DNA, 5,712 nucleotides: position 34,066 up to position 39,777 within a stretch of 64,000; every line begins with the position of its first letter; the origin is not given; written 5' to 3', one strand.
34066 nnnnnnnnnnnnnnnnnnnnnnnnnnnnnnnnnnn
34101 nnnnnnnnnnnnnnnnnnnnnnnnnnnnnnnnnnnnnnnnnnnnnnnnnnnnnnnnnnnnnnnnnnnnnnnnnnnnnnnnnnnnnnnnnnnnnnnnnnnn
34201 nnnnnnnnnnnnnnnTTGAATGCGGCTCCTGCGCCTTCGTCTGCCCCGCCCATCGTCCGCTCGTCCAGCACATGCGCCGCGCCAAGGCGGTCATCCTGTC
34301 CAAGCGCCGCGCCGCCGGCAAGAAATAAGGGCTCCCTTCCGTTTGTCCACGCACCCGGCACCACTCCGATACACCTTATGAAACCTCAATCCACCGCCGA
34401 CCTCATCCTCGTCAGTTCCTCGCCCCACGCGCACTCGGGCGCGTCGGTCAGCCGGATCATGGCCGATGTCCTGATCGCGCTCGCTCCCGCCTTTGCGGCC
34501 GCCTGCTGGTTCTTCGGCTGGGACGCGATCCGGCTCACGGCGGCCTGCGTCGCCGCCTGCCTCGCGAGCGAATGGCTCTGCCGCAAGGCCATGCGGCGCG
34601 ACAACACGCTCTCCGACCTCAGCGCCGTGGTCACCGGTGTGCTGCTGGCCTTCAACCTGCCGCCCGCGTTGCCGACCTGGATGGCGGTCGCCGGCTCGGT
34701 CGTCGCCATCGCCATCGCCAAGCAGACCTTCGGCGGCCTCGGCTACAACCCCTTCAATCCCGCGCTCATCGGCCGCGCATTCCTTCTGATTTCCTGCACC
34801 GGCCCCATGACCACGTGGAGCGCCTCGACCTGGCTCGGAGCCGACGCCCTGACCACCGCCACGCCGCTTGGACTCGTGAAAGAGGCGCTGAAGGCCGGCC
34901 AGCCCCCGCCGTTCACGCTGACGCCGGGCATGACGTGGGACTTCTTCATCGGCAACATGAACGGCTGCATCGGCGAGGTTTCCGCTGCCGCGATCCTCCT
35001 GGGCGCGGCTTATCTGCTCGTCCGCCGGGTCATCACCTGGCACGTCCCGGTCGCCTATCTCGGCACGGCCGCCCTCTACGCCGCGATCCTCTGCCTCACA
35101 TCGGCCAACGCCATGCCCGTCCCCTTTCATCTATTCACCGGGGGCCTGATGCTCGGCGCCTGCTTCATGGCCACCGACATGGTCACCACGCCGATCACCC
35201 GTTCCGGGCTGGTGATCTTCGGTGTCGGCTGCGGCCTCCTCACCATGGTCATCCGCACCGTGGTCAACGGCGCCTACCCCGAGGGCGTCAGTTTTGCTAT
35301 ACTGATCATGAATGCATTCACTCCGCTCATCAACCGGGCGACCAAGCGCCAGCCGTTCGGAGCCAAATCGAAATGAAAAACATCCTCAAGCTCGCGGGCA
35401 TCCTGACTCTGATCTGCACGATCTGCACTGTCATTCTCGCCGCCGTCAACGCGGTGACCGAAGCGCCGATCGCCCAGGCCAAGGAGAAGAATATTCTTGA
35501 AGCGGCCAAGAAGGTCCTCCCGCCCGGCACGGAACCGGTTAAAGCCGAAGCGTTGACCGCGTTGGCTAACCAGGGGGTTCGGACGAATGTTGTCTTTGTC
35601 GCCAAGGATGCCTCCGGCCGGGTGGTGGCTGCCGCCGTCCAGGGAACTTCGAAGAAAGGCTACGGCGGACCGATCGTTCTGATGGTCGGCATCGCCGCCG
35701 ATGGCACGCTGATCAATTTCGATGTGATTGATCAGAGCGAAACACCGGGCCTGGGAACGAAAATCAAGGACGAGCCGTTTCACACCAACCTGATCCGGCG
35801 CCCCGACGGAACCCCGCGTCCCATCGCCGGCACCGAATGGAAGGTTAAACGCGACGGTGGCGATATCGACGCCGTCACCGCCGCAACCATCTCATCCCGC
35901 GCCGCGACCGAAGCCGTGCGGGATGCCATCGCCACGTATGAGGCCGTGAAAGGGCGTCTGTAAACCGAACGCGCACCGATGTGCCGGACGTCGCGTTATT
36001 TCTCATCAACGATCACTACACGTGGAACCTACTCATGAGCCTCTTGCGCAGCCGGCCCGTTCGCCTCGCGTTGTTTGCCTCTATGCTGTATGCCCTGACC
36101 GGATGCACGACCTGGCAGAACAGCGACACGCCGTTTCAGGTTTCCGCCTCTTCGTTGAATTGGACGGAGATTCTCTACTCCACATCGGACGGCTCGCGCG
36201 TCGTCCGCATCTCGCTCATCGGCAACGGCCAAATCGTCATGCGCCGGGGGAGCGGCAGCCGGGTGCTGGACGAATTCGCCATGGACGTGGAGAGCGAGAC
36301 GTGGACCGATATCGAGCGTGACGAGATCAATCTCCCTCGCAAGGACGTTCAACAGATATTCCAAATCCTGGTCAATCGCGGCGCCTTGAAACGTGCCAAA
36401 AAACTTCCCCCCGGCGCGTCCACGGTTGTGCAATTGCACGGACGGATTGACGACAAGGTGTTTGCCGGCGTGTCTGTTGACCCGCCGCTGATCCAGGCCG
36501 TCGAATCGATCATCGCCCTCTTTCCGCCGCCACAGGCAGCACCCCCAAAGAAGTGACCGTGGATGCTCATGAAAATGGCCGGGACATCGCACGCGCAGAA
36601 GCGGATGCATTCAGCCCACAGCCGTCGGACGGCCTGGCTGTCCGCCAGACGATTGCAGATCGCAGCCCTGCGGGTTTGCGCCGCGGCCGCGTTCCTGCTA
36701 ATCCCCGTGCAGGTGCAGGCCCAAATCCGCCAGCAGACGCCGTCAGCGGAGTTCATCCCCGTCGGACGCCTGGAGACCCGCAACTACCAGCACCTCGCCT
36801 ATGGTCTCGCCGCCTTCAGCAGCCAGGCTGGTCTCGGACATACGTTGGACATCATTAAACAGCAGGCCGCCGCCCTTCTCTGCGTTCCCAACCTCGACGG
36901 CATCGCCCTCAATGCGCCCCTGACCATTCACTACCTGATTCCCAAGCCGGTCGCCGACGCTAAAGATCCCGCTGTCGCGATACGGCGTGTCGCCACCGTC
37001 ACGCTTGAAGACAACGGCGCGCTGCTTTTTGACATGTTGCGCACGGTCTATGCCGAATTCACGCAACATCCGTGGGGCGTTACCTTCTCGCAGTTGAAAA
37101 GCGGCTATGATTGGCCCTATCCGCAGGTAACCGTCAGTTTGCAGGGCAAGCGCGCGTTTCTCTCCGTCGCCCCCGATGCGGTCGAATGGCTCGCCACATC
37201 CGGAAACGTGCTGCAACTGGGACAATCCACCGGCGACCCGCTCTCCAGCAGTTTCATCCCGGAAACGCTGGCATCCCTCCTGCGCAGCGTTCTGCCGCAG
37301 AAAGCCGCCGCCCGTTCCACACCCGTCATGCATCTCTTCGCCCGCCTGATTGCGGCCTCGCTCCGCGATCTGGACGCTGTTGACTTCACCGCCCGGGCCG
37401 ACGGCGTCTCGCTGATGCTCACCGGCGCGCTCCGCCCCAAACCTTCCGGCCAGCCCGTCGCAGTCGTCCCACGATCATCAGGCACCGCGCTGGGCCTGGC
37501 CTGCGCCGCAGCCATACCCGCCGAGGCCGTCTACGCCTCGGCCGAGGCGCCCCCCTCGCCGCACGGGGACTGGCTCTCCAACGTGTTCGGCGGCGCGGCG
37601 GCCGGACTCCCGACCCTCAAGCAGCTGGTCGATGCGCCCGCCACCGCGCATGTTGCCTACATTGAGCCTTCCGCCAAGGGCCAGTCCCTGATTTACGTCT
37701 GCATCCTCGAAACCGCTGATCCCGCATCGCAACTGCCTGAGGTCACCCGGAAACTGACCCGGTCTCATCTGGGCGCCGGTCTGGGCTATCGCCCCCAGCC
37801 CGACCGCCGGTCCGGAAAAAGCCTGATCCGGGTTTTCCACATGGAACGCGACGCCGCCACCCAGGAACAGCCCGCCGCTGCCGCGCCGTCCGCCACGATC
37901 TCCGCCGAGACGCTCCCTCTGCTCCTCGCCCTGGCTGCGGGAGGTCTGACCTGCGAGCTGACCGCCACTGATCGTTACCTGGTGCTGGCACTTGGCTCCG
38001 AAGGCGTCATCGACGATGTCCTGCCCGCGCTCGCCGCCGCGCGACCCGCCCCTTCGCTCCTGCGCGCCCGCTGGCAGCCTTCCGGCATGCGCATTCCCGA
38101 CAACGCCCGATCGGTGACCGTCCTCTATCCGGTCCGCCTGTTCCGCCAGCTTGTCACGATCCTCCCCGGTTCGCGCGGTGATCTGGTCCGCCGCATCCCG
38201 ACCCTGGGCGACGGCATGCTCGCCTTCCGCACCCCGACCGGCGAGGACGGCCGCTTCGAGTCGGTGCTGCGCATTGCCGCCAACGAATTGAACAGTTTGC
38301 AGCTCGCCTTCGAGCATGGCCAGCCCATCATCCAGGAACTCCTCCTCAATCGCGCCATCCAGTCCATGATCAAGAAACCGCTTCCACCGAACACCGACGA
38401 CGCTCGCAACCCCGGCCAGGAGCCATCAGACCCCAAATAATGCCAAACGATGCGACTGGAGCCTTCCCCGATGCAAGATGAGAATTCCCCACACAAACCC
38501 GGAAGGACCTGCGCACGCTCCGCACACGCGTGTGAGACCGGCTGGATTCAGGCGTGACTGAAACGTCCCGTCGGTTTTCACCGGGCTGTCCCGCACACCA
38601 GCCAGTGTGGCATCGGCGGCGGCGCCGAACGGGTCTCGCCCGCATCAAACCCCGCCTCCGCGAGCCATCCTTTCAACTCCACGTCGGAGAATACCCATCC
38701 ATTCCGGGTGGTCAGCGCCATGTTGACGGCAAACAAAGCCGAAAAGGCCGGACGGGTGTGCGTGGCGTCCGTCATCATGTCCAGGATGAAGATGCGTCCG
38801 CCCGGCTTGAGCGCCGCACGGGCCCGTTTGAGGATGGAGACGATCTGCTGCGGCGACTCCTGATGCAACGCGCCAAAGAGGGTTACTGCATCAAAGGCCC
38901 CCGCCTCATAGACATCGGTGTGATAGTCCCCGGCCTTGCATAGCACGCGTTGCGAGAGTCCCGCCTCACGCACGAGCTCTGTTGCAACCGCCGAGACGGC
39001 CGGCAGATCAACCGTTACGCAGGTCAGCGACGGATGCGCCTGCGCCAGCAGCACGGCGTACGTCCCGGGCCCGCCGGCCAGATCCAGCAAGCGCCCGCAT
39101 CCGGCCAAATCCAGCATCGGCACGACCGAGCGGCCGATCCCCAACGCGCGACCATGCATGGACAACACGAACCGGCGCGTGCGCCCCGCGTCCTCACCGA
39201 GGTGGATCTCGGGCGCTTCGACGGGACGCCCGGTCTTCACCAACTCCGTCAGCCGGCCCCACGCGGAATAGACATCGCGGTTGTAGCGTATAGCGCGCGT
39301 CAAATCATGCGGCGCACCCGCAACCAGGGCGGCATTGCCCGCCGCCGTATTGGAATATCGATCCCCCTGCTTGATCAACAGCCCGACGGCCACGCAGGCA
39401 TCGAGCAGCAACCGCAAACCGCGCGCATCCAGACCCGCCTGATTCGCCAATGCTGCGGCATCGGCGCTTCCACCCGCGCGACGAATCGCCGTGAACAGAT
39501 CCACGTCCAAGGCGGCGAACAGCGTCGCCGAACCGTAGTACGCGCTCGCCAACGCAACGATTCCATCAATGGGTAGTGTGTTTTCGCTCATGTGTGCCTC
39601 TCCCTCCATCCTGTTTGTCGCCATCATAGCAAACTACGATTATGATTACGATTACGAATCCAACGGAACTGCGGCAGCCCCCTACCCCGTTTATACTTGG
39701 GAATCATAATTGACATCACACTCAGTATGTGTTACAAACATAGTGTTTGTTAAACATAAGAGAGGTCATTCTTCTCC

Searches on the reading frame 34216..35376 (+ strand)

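Call 40: search_protein_families(library=pfam, proteins=[window:34216-35376:+], max_evalue=0.0001)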
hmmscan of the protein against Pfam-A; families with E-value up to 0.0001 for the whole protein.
window:34216-35376:+ (386 aa): 1 family
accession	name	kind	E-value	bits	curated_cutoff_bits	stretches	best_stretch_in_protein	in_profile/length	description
PF03116.20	NQR2_RnfD_RnfE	-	5e-115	384.4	27.7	1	66-382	2-296/296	NQR2, RnfD, RnfE family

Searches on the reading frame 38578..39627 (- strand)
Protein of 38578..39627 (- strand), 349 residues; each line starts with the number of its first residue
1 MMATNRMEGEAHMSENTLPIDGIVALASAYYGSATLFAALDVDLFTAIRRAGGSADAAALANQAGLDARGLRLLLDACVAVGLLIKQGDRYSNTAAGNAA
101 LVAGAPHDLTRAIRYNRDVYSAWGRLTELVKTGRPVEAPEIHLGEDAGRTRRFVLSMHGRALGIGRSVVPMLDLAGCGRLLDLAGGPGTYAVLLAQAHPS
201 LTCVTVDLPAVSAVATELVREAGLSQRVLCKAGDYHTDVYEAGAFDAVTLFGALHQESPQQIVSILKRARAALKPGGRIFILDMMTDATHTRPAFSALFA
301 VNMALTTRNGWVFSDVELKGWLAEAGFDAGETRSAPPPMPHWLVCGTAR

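Call 3: search_protein_families(library=pfam, proteins=[window:38578-39627:-], max_evalue=0.01)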
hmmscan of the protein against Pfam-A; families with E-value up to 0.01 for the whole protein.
window:38578-39627:- (349 aa): 9 families
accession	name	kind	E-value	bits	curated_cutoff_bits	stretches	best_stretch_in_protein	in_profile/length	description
PF00891.24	Methyltransf_2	-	2.7e-24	86.1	22.3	1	145-327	31-209/210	O-methyltransferase domain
PF08100.18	Dimerisation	-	8.4e-15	54.8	25.6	1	23-101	9-91/93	O-methyltransferase dimerisation domain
PF13649.12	Methyltransf_25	-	9.7e-11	42.7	27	1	181-277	2-97/97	Methyltransferase domain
PF13489.12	Methyltransf_23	-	1.1e-09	38.7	27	1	178-328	24-160/164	Methyltransferase domain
PF08242.18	Methyltransf_12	-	1.8e-08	35.4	30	1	181-279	1-98/98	Methyltransferase domain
PF08241.18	Methyltransf_11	-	2e-08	35.2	21.2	1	181-281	1-95/95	Methyltransferase domain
PF05175.20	MTS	-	5.1e-06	26.7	23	1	172-283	27-140/170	Methyltransferase small domain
PF13847.12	Methyltransf_31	-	2e-05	24.8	27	1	179-287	6-115/145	Methyltransferase domain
PF01209.24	Ubie_methyltran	-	5.5e-05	23.1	20.1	1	179-287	50-157/233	ubiE/COQ5 methyltransferase family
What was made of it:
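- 38578..39627 (-): Family-2 O-methyltransferase; conserved left flank, not part of the cassette. Pfam Methyltransf_2 plus Dimerisation (call 3).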

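Call 46: find_related_loci(query=window:38578-39627:-, collection=metagenome_contigs, flank=10000)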
Query window:38578-39627:- (349 aa) in metagenome_contigs; peptide patterns used: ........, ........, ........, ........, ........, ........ (x = any residue, [..] = any of these).
322 stretches matched a pattern; 153 encode a relative of the query (tblastn E <= 1e-3); the best 80 are kept; 80 distinct loci.
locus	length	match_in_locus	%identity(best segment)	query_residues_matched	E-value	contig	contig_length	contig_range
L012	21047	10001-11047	88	1-349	0e+0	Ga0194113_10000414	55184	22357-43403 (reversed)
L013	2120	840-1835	80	13-344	0e+0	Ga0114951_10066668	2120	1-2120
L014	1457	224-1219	78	13-344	0e+0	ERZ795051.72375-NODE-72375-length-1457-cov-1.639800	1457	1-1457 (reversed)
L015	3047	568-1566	77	13-345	0e+0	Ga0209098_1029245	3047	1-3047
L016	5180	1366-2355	78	15-344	1e-172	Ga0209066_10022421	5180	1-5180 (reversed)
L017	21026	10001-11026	76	5-349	2e-167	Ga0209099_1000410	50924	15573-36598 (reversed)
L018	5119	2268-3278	74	8-344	2e-170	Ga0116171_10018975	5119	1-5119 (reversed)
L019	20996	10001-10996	79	13-344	5e-165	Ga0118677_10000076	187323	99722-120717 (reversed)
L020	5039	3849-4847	73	12-344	5e-167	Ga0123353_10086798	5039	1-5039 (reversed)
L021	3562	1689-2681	74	13-344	6e-171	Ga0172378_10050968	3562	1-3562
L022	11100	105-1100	70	13-344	3e-158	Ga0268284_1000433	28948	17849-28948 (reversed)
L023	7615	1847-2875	73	2-344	5e-158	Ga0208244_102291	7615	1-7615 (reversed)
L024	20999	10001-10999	74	13-344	2e-156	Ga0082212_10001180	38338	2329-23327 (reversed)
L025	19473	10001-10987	73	16-344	2e-156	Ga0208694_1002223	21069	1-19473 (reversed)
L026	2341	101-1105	69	12-346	2e-166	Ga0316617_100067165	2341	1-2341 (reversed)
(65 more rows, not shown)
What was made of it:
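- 38578..39627 (-): 88% identical in L012 (call 46).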

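Call 52: search_protein_families(library=pfam, proteins=[L012:9018-10052:-, L012:7932-9014:-, L012:6613-7935:-, L012:5804-6511:-, L012:4457-5773:-, L012:2639-4156:+, L012:2540-3373:-, L012:1153-2343:-, L024:6261-7556:+, L024:11026-12474:+], max_evalue=0.001)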
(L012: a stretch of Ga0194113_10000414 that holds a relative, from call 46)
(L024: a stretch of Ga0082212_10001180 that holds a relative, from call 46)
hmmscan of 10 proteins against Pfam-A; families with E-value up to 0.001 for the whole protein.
L012:9018-10052:- (344 aa): 2 families
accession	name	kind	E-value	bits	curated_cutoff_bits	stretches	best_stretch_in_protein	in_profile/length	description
PF00483.29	NTP_transferase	-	1.7e-19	70.8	21.2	1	71-302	3-226/245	Nucleotidyl transferase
PF12804.13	NTP_transf_3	-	4.2e-07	30.7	27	1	71-219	2-116/160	MobA-like NTP transferase domain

L012:7932-9014:- (360 aa): 6 families
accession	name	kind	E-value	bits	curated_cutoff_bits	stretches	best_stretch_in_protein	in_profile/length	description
PF16363.11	GDP_Man_Dehyd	-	2.2e-32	113.2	27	1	13-330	2-332/332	GDP-mannose 4,6 dehydratase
PF01370.27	Epimerase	-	8.6e-26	91.2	20.9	1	11-256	1-235/240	NAD dependent epimerase/dehydratase family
PF02719.21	Polysacc_synt_2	-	1.5e-10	41.2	20.2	1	61-232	58-203/293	Polysaccharide biosynthesis protein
PF04321.23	RmlD_sub_bind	-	1.3e-06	28.1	27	1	10-171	2-139/287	RmlD substrate binding domain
PF07993.18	NAD_binding_4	-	5.4e-05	22.9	20.1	1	82-173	90-193/258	Male sterility protein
PF01073.25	3Beta_HSD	-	0.00021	20.9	22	1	63-169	51-158/280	3-beta hydroxysteroid dehydrogenase/isomerase family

L012:6613-7935:- (440 aa): 2 families
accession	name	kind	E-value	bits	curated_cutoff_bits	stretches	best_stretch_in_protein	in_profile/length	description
PF01041.23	DegT_DnrJ_EryC1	-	1.8e-91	307.5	19.8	1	48-434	5-360/360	DegT/DnrJ/EryC1/StrS aminotransferase family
PF00266.25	Aminotran_5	-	0.00047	19.7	21.5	1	65-202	42-182/371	Aminotransferase class-V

L012:5804-6511:- (235 aa): 2 families
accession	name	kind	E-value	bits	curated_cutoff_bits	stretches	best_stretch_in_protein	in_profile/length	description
PF00175.26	NAD_binding_1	-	2e-12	48.1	22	1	116-215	1-107/109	Oxidoreductase NAD-binding domain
PF08030.17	NAD_binding_6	-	0.0002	21.9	22.2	1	114-148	4-43/156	Ferric reductase NAD binding domain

L012:4457-5773:- (438 aa): 1 family
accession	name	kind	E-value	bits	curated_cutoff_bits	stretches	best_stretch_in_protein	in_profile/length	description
PF01808.24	AICARFT_IMPCHas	-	3.9e-60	204.4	25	1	11-330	36-311/311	AICARFT/IMPCHase bienzyme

L012:2639-4156:+ (505 aa): 2 families
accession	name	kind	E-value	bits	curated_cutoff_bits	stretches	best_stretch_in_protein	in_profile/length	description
PF08903.17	DUF1846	-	2.8e-162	539.6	27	1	5-336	2-332/333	Domain of unknown function DUF1846, N-terminal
PF20921.3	DUF1846_C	-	1.7e-50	171.1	27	1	342-502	2-153/153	Domain of unknown function DUF1846, C-terminal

L012:2540-3373:- (277 aa): 0 families

L012:1153-2343:- (396 aa): 1 family
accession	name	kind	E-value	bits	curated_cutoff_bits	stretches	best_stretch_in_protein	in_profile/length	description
PF05099.18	TerB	-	5.8e-06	27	24.4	0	74-118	70-114/118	Tellurite resistance protein TerB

L024:6261-7556:+ (431 aa): 2 families
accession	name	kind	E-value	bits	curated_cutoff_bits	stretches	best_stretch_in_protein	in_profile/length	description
PF01053.26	Cys_Met_Meta_PP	-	1.2e-121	406.4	27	1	7-422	1-380/381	Cys/Met metabolism PLP-dependent enzyme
PF02347.22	GDC-P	-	0.00068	19.1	26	0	80-208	132-259/429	Glycine cleavage system P-protein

L024:11026-12474:+ (482 aa): 1 family
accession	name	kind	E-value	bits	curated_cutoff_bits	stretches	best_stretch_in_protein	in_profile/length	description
PF11013.13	DUF2851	-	3.4e-47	161.7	25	1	43-413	1-354/375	Protein of unknown function (DUF2851)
